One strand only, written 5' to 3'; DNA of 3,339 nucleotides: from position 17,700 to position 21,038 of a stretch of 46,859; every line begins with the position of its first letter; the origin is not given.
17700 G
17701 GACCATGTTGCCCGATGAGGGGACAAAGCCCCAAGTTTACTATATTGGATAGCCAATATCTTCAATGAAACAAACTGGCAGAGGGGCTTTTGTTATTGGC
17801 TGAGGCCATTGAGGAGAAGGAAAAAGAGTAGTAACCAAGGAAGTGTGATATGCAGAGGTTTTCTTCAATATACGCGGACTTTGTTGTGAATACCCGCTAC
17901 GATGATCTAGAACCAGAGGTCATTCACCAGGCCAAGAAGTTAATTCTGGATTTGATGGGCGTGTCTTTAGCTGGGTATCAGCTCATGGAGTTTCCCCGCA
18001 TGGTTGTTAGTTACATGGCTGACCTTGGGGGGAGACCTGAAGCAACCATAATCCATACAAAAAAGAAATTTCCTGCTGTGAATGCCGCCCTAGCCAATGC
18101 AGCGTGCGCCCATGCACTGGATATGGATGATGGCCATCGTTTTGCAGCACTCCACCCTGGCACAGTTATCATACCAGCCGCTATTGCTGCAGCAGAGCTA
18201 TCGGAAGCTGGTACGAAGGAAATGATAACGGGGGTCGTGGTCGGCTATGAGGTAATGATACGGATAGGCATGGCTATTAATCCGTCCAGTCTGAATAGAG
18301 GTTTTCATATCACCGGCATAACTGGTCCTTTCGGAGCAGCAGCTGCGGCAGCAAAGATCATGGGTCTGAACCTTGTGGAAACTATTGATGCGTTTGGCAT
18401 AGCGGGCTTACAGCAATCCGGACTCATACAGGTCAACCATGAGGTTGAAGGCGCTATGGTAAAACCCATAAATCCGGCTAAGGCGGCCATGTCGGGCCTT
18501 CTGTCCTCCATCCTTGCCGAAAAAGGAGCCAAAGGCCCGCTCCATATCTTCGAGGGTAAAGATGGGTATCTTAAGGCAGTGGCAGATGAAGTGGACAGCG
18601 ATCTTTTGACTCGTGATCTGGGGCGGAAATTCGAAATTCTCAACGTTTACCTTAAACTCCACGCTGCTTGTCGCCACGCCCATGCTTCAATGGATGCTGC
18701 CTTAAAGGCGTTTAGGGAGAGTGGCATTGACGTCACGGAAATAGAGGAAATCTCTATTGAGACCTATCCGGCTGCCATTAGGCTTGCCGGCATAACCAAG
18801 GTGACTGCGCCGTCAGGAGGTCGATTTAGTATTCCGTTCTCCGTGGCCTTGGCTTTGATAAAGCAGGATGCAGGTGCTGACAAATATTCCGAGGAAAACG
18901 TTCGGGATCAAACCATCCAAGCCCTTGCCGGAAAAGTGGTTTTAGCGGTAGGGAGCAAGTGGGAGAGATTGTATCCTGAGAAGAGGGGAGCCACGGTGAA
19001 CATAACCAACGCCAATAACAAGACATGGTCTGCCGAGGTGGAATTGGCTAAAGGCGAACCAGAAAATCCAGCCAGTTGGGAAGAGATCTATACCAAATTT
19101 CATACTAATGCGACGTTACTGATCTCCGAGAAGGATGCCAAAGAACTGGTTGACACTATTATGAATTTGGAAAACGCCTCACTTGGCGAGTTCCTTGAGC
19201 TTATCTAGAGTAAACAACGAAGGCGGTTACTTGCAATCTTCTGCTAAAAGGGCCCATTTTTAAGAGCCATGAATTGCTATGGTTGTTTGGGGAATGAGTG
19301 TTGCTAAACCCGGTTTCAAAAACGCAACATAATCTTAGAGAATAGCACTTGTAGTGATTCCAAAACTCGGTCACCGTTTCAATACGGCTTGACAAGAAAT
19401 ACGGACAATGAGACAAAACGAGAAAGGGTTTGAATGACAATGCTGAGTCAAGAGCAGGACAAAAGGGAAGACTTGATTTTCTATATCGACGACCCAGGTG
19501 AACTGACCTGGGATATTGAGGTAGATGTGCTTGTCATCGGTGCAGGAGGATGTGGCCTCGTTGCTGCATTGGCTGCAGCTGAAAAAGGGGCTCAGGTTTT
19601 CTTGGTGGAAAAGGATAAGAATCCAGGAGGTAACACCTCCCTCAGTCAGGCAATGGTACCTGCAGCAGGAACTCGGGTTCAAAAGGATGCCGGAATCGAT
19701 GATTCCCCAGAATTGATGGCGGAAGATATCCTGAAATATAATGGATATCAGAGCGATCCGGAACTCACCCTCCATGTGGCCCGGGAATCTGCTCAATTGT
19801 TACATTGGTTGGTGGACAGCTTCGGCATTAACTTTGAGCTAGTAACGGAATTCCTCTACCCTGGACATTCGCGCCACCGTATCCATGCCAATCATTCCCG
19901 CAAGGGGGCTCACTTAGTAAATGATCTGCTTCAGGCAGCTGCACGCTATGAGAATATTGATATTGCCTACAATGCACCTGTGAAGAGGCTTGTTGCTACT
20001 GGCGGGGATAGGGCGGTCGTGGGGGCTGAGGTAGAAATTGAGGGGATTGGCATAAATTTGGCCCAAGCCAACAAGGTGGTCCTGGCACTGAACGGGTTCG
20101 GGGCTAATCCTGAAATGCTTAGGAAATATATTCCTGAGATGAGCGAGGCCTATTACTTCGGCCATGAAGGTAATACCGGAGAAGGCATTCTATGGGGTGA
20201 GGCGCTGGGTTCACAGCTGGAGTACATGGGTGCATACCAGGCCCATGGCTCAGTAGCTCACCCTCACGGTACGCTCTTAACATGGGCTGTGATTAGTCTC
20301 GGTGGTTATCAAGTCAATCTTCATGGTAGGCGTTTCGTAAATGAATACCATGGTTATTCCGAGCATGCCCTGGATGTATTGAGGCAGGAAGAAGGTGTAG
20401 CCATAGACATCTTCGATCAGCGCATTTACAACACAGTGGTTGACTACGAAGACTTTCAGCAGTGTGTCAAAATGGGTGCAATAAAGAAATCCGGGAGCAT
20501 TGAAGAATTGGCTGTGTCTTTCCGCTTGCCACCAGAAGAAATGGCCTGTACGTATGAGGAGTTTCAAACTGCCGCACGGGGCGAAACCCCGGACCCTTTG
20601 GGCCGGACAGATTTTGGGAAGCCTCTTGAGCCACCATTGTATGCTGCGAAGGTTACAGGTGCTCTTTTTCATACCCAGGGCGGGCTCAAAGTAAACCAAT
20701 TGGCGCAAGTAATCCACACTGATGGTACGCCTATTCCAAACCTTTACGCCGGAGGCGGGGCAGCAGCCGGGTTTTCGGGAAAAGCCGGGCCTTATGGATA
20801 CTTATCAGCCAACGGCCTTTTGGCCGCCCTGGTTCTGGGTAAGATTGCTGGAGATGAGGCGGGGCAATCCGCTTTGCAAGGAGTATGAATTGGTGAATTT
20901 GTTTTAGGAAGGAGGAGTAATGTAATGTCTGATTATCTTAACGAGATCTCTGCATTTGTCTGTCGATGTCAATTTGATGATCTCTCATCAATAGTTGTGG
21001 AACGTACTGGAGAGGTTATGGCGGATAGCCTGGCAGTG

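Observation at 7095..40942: Seven MmgE/PrpD-family paralogues packed into one ~34 kb locus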

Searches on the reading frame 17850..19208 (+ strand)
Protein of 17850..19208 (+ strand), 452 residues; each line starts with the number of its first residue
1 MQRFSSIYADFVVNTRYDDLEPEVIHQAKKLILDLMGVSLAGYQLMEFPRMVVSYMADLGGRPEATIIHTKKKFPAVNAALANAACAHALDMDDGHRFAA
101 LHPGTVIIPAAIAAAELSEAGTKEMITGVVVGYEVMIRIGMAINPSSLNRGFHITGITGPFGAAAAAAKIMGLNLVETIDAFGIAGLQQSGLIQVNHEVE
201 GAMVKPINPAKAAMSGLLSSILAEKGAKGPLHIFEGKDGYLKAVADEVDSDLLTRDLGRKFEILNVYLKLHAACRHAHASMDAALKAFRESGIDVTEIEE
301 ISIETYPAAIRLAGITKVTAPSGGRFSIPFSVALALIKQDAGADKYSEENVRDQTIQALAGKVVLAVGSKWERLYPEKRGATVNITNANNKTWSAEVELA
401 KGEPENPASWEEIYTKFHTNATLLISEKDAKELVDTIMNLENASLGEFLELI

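Call 3: search_protein_families(library=pfam, proteins=[window:17850-19208:+])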
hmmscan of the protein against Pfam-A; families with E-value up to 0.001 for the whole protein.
window:17850-19208:+ (452 aa): 2 families
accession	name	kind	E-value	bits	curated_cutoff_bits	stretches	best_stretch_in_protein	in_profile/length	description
PF03972.19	MmgE_PrpD_N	-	1.6e-67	227.7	32.1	1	9-247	4-238/244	MmgE/PrpD N-terminal domain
PF19305.4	MmgE_PrpD_C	-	3.2e-40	138.2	32.1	1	271-440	1-171/173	MmgE/PrpD C-terminal domain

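Call 10: search_solved_structures(query=window:17850-19208:+, max_evalue=1e-10)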
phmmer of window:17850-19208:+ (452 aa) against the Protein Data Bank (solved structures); distinct sequences matched with E-value up to 1e-10: 10.
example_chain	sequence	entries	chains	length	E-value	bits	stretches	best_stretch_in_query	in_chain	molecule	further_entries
7bra_A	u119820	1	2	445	6.1e-41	144.1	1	14-449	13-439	Bacillus subtilis IRG1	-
7e9d_A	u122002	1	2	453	1.7e-39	139.3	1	14-449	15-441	IRG1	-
2hp0_A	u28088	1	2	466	6.6e-27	97.8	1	8-418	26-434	IDS-epimerase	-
2hp3_A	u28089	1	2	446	7.2e-27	97.7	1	9-418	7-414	IDS-epimerase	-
7br9_A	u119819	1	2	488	2e-18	69.9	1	8-442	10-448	Cis-aconitate decarboxylase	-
6r6t_A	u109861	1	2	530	2.7e-18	69.5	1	8-442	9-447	Cis-aconitate decarboxylase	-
12ux_A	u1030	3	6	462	3.5e-17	65.8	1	11-240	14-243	Cis-aconitate decarboxylase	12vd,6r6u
12vw_A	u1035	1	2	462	3.6e-17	65.8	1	11-240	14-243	Cis-aconitate decarboxylase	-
12vt_A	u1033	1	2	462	8.5e-17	64.5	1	11-442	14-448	Cis-aconitate decarboxylase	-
12vq_A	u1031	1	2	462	4.7e-16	62.1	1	11-240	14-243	Cis-aconitate decarboxylase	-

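Call 13: search_protein_families(library=ncbifam, proteins=[window:17850-19208:+], max_evalue=0.00001)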
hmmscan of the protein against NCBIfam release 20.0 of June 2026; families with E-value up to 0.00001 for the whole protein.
window:17850-19208:+ (452 aa): 3 families
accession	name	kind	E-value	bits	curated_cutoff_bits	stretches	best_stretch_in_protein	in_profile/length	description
NF042438.1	PrpD_hiGCgrampos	equivalog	1.5e-15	56.8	950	1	64-442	79-472/499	2-methylcitrate dehydratase PrpD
NF006943.0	PRK09425.1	equivalog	4.3e-15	55.4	575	1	9-449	20-475/480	bifunctional 2-methylcitrate dehydratase/aconitate hydratase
TIGR02330.1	prpD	equivalog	8.6e-12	44.5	458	1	158-451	162-465/468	2-methylcitrate dehydratase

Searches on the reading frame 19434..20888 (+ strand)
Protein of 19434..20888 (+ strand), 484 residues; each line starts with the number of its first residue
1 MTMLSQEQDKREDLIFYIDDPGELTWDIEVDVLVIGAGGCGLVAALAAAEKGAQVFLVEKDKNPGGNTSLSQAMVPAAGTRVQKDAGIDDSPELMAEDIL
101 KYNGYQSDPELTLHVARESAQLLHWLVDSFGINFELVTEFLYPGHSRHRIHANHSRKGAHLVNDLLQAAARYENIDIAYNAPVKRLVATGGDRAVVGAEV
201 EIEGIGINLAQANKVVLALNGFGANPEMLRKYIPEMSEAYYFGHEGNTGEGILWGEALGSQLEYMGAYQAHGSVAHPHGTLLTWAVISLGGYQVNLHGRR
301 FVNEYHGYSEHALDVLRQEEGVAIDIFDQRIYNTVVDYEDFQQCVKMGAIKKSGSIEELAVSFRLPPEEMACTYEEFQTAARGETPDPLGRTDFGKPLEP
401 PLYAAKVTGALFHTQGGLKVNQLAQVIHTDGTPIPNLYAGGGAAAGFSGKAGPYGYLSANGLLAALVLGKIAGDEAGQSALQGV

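Call 5: search_protein_families(library=pfam, proteins=[window:19434-20888:+])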
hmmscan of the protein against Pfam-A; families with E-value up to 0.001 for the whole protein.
window:19434-20888:+ (484 aa): 11 families
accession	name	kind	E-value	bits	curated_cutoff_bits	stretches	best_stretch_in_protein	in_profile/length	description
PF00890.30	FAD_binding_2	-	2.4e-55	188.9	20.4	1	31-449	1-405/414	FAD binding domain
PF01266.30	DAO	-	4.1e-13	50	27.9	1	31-224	1-207/353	FAD dependent oxidoreductase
PF12831.13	FAD_oxidored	-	5.4e-10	39.6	27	1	31-105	1-74/416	FAD dependent oxidoreductase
PF07992.20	Pyr_redox_2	-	2.3e-07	30.9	26.1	1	31-81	2-53/291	Pyridine nucleotide-disulphide oxidoreductase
PF03486.20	HI0933_like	-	6.6e-07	29.5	50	1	31-65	2-36/244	HI0933-like protein Rossmann domain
PF13450.12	NAD_binding_8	-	8.1e-07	29.7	21.9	1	34-69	1-36/68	NAD(P)-binding Rossmann-like domain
PF01494.25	FAD_binding_3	-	8e-06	25.7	22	1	29-91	1-61/349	FAD binding domain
PF01946.23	Thi4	-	1.7e-05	24.6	26.2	1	28-71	16-60/235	Thi4 family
PF01134.28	GIDA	-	0.0001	22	22.1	1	31-74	1-44/391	Glucose inhibited division protein A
PF00070.33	Pyr_redox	-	0.00042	21.2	22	0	32-65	2-35/82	Pyridine nucleotide-disulphide oxidoreductase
PF13738.12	Pyr_redox_3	-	0.0008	19.2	30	0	33-62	1-31/305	Pyridine nucleotide-disulphide oxidoreductase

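Call 13: search_protein_families(library=ncbifam, proteins=[window:19434-20888:+], max_evalue=0.00001)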
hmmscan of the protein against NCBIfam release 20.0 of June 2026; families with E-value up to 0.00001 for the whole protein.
window:19434-20888:+ (484 aa): 50 families (the best 25 are shown)
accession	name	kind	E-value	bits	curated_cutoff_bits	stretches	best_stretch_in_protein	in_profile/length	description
TIGR01813.1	flavo_cyto_c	subfamily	4.7e-79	266.2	285.45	1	31-474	1-444/444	flavocytochrome c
NF005064.0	PRK06481.1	equivalog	3.5e-63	214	542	1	20-477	54-500/506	flavocytochrome c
NF005510.0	PRK07121.1-3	subfamily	3.7e-50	171.1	481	2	148-479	169-489/492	FAD-binding protein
NF005511.0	PRK07121.1-4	equivalog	1.2e-49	169.2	466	2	211-478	267-541/553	FAD-binding protein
NF009478.0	PRK12844.1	equivalog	3.7e-47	160.9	789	2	156-478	207-550/559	3-ketosteroid-delta-1-dehydrogenase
NF005509.0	PRK07121.1-2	subfamily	2.5e-46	158.4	630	2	155-477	198-522/527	FAD-binding protein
NF006130.0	PRK08274.1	equivalog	3.6e-46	158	369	1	29-480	5-462/467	FAD-dependent tricarballylate dehydrogenase TcuA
NF005512.0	PRK07121.1-5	subfamily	6.8e-40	137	812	2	158-476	181-486/489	FAD-binding protein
NF009473.0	PRK12835.1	subfamily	2.2e-39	135.4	837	2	163-451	216-544/585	FAD-binding protein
NF005882.1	PRK07843.1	equivalog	2.5e-39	135.1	788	2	157-451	200-525/547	3-oxosteroid 1-dehydrogenase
NF009474.0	PRK12837.1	equivalog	2e-37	129.2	675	2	158-455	172-490/513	FAD-binding protein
NF004789.0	PRK06134.1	subfamily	3.9e-37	128.1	747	2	148-476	200-567/581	FAD-dependent oxidoreductase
NF053717.1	VnlPnlRedVprA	equivalog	5.3e-36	124.5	600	2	29-343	6-323/481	vinyl phenol reductase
NF005508.0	PRK07121.1-1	equivalog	1e-34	120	537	2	144-480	160-494/497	FAD-binding protein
TIGR02485.1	CobZ_N-term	equivalog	6.7e-32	110.8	372.55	1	30-479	2-434/437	FAD-dependent tricarballylate dehydrogenase TcuA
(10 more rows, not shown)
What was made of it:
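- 19434..20888 (+): FAD484, a soluble flavoprotein of the fumarate-reductase/urocanate-reductase/TcuA/KstD family. Pfam FAD_binding_2 (call 5). flavo_cyto_c scores 266 bits (cut-off 285) and TcuA 158 bits (cut-off 369) (call 13).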

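Call 62: search_solved_structures(query=window:19434-20888:+, max_evalue=1e-20)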
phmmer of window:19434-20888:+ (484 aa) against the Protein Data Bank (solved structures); distinct sequences matched with E-value up to 1e-20: 24.
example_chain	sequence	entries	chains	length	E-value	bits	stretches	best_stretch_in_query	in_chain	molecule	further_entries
1qo8_A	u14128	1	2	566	1.7e-56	195.3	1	30-481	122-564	FLAVOCYTOCHROME C3 FUMARATE REDUCTASE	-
1d4c_A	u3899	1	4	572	1.6e-51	178.9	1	30-478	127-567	FLAVOCYTOCHROME C FUMARATE REDUCTASE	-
1d4d_A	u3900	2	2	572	7.9e-51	176.6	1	30-478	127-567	FLAVOCYTOCHROME C FUMARATE REDUCTASE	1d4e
6t85_A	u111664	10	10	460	2.3e-47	165.2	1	30-478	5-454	Urocanate reductase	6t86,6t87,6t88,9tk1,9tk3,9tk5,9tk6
1jrz_A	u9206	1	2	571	5.9e-43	150.6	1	29-478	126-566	FLAVOCYTOCHROME C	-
1q9i_A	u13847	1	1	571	7.1e-42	147.1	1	29-478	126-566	flavocytochrome c3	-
1p2h_A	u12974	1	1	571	8.2e-42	146.9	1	29-478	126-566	flavocytochrome c3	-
1qjd_A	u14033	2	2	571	8.2e-42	146.9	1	29-478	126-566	FLAVOCYTOCHROME C3 | Fumarate reductase flavoprotein subunit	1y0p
1p2e_A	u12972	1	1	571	8.2e-42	146.9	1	29-478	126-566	flavocytochrome c3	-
1jry_A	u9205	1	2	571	8.6e-42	146.8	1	29-478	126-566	FLAVOCYTOCHROME C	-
2b7s_A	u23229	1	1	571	8.6e-42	146.8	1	29-478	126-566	Fumarate reductase flavoprotein subunit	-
2b7r_A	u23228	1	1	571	1e-41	146.6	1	29-478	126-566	Fumarate reductase flavoprotein subunit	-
1jrx_A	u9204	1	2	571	1e-41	146.5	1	29-478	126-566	FLAVOCYTOCHROME C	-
1ksu_A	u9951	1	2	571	5.2e-41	144.2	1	29-478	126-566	flavocytochrome c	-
1m64_A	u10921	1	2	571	9.2e-41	143.4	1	29-478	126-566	flavocytochrome c3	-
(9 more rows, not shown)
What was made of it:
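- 19434..20888 (+): PDB neighbours were found in call 62.
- FAD484 belongs to the family of enzymes that saturate or desaturate the bond next to a carboxylate (calls 13, 62).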

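Call 63: search_solved_structures(query=window:19434-20888:+, max_evalue=1e-45, show_alignments=4)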
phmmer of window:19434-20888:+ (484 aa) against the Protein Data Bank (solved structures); distinct sequences matched with E-value up to 1e-45: 4.
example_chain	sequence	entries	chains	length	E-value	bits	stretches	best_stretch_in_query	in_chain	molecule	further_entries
1qo8_A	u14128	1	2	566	1.7e-56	195.3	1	30-481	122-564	FLAVOCYTOCHROME C3 FUMARATE REDUCTASE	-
1d4c_A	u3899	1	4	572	1.6e-51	178.9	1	30-478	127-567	FLAVOCYTOCHROME C FUMARATE REDUCTASE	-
1d4d_A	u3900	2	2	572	7.9e-51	176.6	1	30-478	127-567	FLAVOCYTOCHROME C FUMARATE REDUCTASE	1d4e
6t85_A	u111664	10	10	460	2.3e-47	165.2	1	30-478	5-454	Urocanate reductase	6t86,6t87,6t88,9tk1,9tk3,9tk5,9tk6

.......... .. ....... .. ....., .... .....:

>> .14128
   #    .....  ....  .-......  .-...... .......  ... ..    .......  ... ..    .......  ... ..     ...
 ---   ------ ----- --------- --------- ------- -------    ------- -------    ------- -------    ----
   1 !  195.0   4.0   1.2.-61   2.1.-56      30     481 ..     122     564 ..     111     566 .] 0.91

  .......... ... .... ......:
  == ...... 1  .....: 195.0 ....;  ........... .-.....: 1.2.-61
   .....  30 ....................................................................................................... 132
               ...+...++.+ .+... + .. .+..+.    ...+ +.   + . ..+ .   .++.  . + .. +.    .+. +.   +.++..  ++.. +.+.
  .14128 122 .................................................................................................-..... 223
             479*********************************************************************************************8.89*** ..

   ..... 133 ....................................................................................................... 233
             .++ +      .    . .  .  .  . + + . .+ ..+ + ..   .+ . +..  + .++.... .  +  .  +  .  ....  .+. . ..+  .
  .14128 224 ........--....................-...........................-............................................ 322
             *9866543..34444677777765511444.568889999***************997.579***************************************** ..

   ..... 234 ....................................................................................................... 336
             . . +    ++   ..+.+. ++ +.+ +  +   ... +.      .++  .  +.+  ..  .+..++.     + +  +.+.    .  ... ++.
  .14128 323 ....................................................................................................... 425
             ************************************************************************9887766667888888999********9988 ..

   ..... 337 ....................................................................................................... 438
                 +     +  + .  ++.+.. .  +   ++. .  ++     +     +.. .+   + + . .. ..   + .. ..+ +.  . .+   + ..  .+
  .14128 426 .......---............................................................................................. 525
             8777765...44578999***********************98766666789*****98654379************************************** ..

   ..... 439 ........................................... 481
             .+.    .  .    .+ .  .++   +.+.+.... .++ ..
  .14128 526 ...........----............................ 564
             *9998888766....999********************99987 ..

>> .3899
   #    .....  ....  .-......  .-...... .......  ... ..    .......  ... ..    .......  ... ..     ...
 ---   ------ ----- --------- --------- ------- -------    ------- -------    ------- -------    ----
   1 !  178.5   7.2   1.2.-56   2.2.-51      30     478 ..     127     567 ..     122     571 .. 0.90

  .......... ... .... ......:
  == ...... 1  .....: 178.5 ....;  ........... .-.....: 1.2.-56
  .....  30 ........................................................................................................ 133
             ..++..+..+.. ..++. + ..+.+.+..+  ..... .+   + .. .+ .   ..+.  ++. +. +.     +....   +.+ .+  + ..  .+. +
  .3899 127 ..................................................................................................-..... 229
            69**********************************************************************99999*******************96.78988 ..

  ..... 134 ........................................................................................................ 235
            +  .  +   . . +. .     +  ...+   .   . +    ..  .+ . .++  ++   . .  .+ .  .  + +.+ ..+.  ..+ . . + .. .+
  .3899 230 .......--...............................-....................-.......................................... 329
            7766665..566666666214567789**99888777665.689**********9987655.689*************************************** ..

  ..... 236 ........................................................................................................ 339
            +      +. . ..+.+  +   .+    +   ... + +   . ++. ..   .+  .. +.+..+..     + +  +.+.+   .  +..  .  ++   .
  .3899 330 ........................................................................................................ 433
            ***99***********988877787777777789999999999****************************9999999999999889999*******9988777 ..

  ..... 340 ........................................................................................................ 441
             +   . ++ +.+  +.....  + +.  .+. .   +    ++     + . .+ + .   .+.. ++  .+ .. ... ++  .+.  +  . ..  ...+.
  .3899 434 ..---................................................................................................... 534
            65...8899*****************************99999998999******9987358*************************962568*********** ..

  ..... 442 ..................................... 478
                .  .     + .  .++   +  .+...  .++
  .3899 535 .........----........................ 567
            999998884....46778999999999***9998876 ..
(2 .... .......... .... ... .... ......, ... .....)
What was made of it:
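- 19434..20888 (+): The aligned positions of the two substrate-binding Arg residues are Ile and Tyr (call 63).
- On Soluble fumarate reductase (flavocytochrome c3 type, for FAD484): The aligned residues are Ile and Tyr (call 63).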
